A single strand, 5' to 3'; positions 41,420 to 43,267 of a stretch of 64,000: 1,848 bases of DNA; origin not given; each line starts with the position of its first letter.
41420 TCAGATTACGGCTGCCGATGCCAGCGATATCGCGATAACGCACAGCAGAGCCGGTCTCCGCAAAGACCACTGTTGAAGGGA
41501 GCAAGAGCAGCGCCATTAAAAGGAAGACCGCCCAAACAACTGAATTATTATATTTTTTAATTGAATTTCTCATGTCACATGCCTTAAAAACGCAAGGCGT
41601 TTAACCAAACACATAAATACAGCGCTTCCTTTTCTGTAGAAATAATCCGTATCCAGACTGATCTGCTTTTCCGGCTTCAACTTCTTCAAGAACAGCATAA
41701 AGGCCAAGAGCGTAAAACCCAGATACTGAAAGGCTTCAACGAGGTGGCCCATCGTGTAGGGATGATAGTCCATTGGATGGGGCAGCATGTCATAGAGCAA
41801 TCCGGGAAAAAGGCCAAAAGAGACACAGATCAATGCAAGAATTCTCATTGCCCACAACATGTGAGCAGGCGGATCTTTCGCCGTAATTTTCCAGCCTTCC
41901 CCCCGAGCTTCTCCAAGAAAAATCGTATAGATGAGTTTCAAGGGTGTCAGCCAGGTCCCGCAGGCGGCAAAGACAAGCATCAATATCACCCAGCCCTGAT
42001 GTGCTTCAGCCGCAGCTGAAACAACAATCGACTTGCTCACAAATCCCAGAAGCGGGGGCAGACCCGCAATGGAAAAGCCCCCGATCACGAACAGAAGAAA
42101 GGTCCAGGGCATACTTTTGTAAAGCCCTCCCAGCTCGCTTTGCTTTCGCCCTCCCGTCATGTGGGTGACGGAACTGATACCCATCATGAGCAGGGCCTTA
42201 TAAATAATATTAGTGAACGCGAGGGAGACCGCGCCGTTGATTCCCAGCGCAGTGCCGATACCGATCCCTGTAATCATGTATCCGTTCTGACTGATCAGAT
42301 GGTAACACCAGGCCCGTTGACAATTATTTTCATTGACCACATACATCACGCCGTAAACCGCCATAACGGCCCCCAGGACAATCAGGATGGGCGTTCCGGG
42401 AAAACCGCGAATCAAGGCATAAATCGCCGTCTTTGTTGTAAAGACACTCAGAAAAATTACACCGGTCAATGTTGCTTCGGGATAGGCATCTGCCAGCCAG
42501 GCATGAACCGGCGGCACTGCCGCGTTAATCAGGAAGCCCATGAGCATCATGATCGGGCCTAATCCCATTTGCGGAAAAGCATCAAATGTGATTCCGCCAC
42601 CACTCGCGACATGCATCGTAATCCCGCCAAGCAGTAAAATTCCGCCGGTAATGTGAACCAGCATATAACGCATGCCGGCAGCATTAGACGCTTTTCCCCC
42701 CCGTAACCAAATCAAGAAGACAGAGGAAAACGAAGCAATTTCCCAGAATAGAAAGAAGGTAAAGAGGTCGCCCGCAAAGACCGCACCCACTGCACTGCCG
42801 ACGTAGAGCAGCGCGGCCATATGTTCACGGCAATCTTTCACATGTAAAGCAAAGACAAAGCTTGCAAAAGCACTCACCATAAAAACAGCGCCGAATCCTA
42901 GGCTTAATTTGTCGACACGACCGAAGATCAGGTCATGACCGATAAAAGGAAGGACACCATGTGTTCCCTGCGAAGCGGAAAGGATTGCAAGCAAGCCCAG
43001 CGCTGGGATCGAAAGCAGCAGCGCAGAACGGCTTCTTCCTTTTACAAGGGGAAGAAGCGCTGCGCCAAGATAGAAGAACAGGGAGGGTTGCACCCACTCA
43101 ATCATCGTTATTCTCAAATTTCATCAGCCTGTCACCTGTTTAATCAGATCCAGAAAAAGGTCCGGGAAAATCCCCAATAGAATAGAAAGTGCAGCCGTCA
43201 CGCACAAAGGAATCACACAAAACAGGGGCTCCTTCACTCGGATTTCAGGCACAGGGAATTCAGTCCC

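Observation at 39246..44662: Cytochrome bd-like oxidase fused to cytochrome c, translationally coupled to two MrpD/NuoN-like subunits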

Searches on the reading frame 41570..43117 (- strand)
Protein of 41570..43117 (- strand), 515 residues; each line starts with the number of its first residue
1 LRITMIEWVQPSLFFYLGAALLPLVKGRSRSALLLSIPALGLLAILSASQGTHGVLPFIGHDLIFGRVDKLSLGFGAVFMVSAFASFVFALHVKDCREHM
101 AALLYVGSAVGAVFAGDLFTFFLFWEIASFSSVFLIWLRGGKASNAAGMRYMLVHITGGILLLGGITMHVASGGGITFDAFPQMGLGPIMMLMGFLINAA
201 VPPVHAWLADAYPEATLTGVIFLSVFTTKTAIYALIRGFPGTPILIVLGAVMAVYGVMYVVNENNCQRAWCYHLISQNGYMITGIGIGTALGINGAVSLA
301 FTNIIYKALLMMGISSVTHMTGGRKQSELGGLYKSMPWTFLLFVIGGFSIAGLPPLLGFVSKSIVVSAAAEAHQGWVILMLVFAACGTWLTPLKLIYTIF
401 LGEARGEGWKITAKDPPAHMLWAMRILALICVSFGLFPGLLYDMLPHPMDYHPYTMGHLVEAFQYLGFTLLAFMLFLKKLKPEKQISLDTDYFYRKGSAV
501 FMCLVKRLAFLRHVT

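Call 3: search_protein_families(library=pfam, proteins=[window:41570-43117:-], max_evalue=0.01)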
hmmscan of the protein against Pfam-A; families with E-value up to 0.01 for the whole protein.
window:41570-43117:- (515 aa): 1 family
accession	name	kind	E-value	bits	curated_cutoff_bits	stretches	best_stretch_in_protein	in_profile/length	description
PF00361.26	Proton_antipo_M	-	6.2e-38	131.1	21.5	1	115-386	1-292/294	NADH:quinone oxidoreductase/Mrp antiporter, TM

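Call 4: search_protein_families(library=ncbifam, proteins=[window:41570-43117:-], max_evalue=0.01)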
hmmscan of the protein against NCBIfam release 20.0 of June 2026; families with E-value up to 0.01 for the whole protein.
window:41570-43117:- (515 aa): 71 families (the best 25 are shown)
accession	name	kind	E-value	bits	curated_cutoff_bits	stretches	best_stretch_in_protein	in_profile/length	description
NF009310.0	PRK12668.1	equivalog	2.8e-181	604.3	564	1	4-506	2-502/584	Na(+)/H(+) antiporter subunit D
NF009307.0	PRK12664.1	equivalog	1.7e-63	215.4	417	1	72-507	37-464/527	putative monovalent cation/H+ antiporter subunit D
NF006419.0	PRK08668.1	equivalog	6.7e-54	183.7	617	1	56-445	57-474/613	NADH dehydrogenase subunit M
NF004920.0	PRK06277.1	equivalog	6e-50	170.4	578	1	53-445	48-468/478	energy conserving hydrogenase EhbF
NF006240.0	PRK08376.1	subfamily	1.5e-46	159.4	662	1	83-448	103-502/521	putative monovalent cation/H+ antiporter subunit D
NF005086.0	PRK06521.1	equivalog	1.2e-44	152.9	667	1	41-446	51-500/669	hydrogenase 4 subunit B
NF009306.0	PRK12663.1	equivalog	1.2e-38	133.2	542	1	79-444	88-473/498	Na+/H+ antiporter subunit D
NF009290.0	PRK12650.1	equivalog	2.4e-38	131.7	980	1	104-445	120-479/966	DUF4040 family protein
NF006238.0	PRK08375.1-4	equivalog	5.8e-38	131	626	1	83-405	90-434/531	putative monovalent cation/H+ antiporter subunit D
TIGR01972.1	NDH_I_M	subfamily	1.7e-37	129.2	263.8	1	80-445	85-475/486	NADH-quinone oxidoreductase subunit M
NF009287.0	PRK12647.1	equivalog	9.3e-37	126.9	937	1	68-449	74-478/773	putative monovalent cation/H+ antiporter subunit A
NF006418.0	PRK08667.1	equivalog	1.4e-36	126.3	794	1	95-453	108-501/644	hydrogenase membrane subunit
NF005818.0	PRK07691.1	equivalog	4.6e-34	118.3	586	1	100-445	112-476/496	Na+/H+ antiporter subunit D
NF006241.0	PRK08377.1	equivalog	8.5e-33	114.1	645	1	56-445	67-470/494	NADH dehydrogenase subunit N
NF009308.0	PRK12665.1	equivalog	1.3e-32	113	585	1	106-393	125-427/531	Na+/H+ antiporter subunit D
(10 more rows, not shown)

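Call 35: search_solved_structures(query=window:41570-43105:-, max_evalue=1e-15, show_alignments=2)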
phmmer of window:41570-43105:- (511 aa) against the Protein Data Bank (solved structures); distinct sequences matched with E-value up to 1e-15: 26.
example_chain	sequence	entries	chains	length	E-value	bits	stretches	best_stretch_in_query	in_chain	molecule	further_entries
6u8y_X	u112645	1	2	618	1.4e-29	106.7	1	71-441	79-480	NADH dehydrogenase subunit M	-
7qru_D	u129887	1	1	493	1.2e-28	103.6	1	102-402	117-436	Na+/H+ antiporter subunit D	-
7d3u_D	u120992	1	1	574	3.5e-27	98.8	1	98-401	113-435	Monovalent Na+/H+ antiporter subunit D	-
7d3u_A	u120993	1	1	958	9.2e-27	97.4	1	67-385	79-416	Monovalent Na+/H+ antiporter subunit A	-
6cfw_H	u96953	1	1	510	3.6e-26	95.4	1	78-444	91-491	Monovalent cation/H+ antiporter subunit D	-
6z16_A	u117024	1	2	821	3e-25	92.4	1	95-447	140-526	Multisubunit Na+/H+ antiporter, A subunit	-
6u8y_H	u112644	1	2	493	5.7e-23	84.9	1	52-440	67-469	NADH dehydrogenase subunit N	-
7qru_A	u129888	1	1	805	2.8e-22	82.6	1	76-441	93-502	Na+/H+ antiporter subunit A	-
5lnk_L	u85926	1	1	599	7e-21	78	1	98-474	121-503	Mitochondrial complex I, ND5 subunit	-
6q9b_D5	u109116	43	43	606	7.2e-21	78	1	98-474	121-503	NADH-ubiquinone oxidoreductase chain 5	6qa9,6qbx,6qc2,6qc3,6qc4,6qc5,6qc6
7v2d_l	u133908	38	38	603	4.6e-20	75.3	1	98-474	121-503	NADH-ubiquinone oxidoreductase chain 5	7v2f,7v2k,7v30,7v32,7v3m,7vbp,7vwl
7v2c_l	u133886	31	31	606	4.7e-20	75.3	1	98-474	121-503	NADH-ubiquinone oxidoreductase chain 5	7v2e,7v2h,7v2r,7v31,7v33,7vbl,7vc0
5gpn_j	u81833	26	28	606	7.6e-20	74.6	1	100-474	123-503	NADH-ubiquinone oxidoreductase chain 5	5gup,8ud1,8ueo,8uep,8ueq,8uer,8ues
6hum_D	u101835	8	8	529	1.2e-19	73.9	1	98-439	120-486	NAD(P)H-quinone oxidoreductase chain 4 1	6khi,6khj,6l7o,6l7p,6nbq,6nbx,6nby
5cod_L1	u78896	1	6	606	1.8e-19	73.4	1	98-475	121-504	NADH-ubiquinone oxidoreductase chain 5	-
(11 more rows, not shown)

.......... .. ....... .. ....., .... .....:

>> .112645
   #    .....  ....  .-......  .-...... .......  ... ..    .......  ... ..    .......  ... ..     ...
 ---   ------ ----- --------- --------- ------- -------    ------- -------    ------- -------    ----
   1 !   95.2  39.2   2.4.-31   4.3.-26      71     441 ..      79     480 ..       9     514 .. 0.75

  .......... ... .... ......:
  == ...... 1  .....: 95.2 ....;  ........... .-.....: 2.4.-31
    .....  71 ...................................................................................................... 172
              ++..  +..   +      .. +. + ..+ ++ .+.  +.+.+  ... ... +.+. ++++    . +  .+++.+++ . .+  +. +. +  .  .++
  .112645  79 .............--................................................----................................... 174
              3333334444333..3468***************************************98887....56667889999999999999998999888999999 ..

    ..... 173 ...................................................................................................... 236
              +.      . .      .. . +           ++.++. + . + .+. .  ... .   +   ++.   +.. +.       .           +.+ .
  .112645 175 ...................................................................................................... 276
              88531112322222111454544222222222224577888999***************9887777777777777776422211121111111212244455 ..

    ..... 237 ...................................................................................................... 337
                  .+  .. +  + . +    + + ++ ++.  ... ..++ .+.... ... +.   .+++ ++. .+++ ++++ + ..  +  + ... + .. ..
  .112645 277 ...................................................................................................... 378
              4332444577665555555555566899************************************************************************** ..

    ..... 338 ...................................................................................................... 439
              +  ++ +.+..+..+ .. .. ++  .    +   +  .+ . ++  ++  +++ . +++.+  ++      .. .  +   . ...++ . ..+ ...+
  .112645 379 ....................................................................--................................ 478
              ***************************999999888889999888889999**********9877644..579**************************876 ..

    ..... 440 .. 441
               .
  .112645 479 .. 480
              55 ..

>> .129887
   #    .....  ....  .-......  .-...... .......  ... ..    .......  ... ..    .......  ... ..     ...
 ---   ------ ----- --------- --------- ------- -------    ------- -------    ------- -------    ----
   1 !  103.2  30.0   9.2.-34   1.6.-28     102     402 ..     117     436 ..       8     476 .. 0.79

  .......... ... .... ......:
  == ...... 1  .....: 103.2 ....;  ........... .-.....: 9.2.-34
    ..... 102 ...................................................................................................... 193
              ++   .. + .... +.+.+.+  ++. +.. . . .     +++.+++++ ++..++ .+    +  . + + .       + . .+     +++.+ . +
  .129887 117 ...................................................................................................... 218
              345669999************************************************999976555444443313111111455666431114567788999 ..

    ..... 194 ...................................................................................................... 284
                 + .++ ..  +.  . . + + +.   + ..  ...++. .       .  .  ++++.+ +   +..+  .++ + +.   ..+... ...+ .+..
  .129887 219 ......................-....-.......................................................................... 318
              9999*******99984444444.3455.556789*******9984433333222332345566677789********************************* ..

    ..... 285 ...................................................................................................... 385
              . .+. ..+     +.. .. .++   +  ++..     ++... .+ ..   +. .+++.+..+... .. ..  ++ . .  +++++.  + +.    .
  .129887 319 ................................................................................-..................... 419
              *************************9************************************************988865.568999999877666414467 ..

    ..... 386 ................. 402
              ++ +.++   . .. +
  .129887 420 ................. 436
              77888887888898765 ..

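Call 41: find_homologous_proteins(query=window:41570-43105:-, max_evalue=1e-20)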
Query window:41570-43105:- (511 aa): 7026 proteins with E <= 1e-20 among 8000 candidates; the best 120 are listed.
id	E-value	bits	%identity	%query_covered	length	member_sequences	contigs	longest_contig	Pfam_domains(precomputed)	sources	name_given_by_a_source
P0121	0.0e+0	1134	100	100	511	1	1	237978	PF00361.26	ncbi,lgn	-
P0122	9.3e-285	964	84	100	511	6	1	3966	PF00361.26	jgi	-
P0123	1.6e-283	959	84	100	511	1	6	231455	PF00361.26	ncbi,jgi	-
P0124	6.6e-278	941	83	100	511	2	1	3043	PF00361.26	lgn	-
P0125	7.7e-255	865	74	100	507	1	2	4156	PF00361.26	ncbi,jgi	-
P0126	1.5e-254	864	75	100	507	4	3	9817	PF10125.15,PF00361.26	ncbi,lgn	ncbi:MAG: Na(+)/H(+) antiporter subunit D [Nitrospiria bacterium]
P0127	6.3e-230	783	70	99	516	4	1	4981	PF00361.26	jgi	jgi:multicomponent Na+:H+ antiporter subunit D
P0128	4.7e-228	776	69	99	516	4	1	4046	PF00361.26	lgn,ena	-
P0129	6.4e-205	700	63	99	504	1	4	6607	PF00361.26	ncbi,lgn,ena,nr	ncbi:MAG: Na(+)/H(+) antiporter subunit D [Omnitrophica bacterium RIFCSPLOWO2_12_FULL_50_11]|nr:MAG:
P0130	4.9e-197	674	61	99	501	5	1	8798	PF00361.26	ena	-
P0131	1.1e-193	663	61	98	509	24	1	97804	PF00361.26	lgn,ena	-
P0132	6.4e-191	654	59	99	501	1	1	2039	PF00361.26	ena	-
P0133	1.1e-190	653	60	99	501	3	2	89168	PF00361.26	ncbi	ncbi:MAG: Na(+)/H(+) antiporter subunit D [Candidatus Manganitrophaceae bacterium]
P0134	4.9e-189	648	60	98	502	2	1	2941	PF00361.26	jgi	jgi:multicomponent Na+:H+ antiporter subunit D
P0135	2.3e-188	646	59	99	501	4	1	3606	PF00361.26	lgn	-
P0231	5.2e-159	549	51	98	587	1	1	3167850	PF00361.26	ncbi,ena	-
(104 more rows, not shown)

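Call 42: find_encoding_contigs(protein=P0131, flank=9000, max_places=1)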
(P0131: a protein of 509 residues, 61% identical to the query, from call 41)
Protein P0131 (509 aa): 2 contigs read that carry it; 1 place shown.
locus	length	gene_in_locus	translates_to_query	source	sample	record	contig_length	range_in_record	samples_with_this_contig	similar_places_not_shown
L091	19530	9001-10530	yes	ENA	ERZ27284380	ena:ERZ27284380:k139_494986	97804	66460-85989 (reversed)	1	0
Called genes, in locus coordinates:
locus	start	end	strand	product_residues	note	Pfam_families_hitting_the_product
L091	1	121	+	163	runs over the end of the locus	PF13302:Acetyltransf_3, PF00583:Acetyltransf_1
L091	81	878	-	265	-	PF00702:Hydrolase, PF13344:Hydrolase_6, PF13242:Hydrolase_like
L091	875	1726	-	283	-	PF08543:Phos_pyr_kin, PF00294:PfkB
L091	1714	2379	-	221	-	PF03070:TENA_THI-4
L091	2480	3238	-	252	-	PF01209:Ubie_methyltran (weak), PF13489:Methyltransf_23, PF05175:MTS (weak), PF13847:Methyltransf_31, PF08241:Methyltransf_11, PF08242:Methyltransf_12, PF13649:Methyltransf_25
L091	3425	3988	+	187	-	PF04343:DUF488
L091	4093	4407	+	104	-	PF00166:Cpn10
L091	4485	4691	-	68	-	PF03779:SPW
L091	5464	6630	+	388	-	PF02433:FixO (faint), PF14495:Cytochrom_C550 (faint), PF00034:Cytochrom_C, PF13442:Cytochrome_CBB3, PF00034:Cytochrom_C (weak), PF13442:Cytochrome_CBB3 (weak)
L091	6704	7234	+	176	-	PF00034:Cytochrom_C (weak), PF13442:Cytochrome_CBB3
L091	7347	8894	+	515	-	PF00662:Proton_antipo_N (weak), PF00361:Proton_antipo_M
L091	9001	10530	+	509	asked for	PF00361:Proton_antipo_M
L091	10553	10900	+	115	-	-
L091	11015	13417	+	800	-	PF01654:Cyt_bd_oxida_I, PF00034:Cytochrom_C (weak)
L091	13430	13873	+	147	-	PF00034:Cytochrom_C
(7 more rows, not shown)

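Call 43: find_encoding_contigs(protein=P0231, flank=9000, max_places=1)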
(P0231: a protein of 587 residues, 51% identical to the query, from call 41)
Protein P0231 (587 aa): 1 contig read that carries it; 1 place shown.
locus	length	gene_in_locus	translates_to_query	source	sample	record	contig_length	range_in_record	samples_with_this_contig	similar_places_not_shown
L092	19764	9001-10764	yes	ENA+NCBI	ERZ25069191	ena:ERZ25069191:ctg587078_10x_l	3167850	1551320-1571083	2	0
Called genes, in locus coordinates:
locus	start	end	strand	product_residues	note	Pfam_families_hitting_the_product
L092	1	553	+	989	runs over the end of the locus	PF00072:Response_reg (faint), PF01326:PPDK_N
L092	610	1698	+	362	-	PF13667:ThiC-associated, PF01964:ThiC_Rad_SAM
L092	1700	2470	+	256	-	PF01964:ThiC_Rad_SAM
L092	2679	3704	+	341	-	PF00069:Pkinase, PF07714:PK_Tyr_Ser-Thr, PF03109:ABC1 (weak)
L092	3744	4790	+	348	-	PF03544:TonB_C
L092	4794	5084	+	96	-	PF02541:Ppx-GppA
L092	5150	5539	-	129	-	-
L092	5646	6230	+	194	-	PF13090:PP_kinase_C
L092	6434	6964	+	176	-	PF00499:Oxidored_q3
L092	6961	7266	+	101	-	PF00420:Oxidored_q2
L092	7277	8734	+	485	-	PF00361:Proton_antipo_M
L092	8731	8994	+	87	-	-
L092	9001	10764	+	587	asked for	PF00361:Proton_antipo_M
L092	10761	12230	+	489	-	PF00361:Proton_antipo_M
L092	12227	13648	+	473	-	PF00361:Proton_antipo_M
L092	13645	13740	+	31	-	-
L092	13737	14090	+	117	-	PF00507:Oxidored_q4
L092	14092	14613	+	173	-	PF01058:Oxidored_q6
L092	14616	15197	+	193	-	PF00329:Complex1_30kDa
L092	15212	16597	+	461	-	PF00346:Complex1_49kDa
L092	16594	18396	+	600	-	PF01257:2Fe-2S_thioredx, PF01512:Complex1_51K, PF10531:SLBB (weak), PF22461:SLBB_2, PF10589:NADH_4Fe-4S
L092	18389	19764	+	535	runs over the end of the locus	PF00111:Fer2 (weak), PF13510:Fer2_4, PF10588:NADH-G_4Fe-4S_3, PF22117:Fer4_Nqo3, PF04879:Molybdop_Fe4S4 (weak), PF00384:Molybdopterin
